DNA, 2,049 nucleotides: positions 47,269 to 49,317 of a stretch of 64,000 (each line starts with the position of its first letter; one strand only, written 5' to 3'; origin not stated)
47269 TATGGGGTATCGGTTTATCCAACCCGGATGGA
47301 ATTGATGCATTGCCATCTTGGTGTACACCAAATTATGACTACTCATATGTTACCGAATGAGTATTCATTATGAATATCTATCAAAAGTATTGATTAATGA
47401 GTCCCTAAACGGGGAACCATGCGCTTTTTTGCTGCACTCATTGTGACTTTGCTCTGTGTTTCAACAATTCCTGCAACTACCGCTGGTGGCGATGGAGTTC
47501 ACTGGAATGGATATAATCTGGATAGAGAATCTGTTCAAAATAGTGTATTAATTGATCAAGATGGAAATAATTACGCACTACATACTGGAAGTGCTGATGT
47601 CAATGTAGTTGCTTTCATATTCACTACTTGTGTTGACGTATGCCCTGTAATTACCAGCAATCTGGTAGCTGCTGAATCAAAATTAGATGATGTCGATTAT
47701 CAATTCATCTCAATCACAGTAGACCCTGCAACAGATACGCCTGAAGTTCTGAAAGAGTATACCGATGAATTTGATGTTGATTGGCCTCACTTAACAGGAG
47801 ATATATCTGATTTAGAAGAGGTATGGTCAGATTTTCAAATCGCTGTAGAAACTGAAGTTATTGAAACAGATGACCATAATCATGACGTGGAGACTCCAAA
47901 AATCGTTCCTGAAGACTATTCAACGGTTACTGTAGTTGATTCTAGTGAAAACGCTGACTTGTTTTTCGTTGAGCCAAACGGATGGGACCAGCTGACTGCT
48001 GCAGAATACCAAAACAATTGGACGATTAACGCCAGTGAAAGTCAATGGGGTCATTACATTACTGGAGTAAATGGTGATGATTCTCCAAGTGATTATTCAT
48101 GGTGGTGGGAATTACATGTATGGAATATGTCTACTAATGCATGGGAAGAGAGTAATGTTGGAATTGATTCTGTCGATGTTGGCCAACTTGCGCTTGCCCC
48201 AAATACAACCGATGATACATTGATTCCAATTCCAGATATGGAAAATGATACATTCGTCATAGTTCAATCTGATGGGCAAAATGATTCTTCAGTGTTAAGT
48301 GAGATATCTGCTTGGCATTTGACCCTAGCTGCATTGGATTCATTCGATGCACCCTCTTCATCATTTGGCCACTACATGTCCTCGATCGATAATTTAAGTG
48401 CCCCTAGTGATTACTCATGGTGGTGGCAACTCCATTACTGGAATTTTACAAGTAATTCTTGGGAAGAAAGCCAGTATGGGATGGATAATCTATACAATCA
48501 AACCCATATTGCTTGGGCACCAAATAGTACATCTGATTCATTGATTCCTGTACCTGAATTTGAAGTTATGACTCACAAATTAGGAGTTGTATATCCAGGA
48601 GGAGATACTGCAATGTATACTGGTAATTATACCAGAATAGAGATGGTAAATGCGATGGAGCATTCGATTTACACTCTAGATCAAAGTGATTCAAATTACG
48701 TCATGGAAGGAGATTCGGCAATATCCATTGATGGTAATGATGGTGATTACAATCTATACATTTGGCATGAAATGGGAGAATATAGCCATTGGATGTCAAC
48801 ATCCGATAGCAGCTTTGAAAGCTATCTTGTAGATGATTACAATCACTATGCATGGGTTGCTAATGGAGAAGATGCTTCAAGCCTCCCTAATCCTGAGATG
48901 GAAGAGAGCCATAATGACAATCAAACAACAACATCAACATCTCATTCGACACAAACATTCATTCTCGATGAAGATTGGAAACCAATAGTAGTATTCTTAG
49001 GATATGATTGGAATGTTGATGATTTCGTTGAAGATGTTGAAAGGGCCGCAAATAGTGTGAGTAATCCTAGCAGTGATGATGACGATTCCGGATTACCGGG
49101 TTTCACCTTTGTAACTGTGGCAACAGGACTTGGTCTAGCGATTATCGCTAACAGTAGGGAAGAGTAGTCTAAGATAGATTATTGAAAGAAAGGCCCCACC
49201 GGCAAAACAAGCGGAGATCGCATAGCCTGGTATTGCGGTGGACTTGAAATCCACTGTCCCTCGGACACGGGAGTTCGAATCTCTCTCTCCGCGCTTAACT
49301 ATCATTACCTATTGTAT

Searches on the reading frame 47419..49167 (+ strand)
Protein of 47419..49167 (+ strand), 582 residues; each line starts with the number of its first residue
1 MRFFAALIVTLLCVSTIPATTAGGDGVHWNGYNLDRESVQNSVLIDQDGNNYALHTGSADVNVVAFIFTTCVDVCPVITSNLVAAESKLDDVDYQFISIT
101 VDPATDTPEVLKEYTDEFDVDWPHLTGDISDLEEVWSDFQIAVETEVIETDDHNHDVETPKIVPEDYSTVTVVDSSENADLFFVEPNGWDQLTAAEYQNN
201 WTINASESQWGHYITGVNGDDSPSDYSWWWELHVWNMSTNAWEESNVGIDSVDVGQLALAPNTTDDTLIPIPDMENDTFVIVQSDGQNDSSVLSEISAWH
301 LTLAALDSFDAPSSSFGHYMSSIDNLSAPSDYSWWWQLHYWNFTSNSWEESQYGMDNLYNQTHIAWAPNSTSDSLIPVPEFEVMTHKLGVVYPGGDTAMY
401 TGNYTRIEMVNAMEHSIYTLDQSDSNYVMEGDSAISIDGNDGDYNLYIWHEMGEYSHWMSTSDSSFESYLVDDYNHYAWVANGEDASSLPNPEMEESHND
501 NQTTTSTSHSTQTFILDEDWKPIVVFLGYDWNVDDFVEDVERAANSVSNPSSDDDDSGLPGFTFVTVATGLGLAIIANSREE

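Call 16: search_protein_families(library=pfam, proteins=[window:47419-49167:+], max_evalue=0.01)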
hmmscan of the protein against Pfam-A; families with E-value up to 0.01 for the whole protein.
window:47419-49167:+ (582 aa): 1 family
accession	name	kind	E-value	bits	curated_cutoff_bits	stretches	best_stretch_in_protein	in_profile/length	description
PF02630.20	SCO1-SenC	-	8.1e-22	78.1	22.8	1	44-151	6-115/134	SCO1/SenC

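Call 69: search_protein_families(library=ncbifam, proteins=[window:47419-49167:+], max_evalue=0.1)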
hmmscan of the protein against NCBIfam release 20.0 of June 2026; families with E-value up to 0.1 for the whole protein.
window:47419-49167:+ (582 aa): 0 families
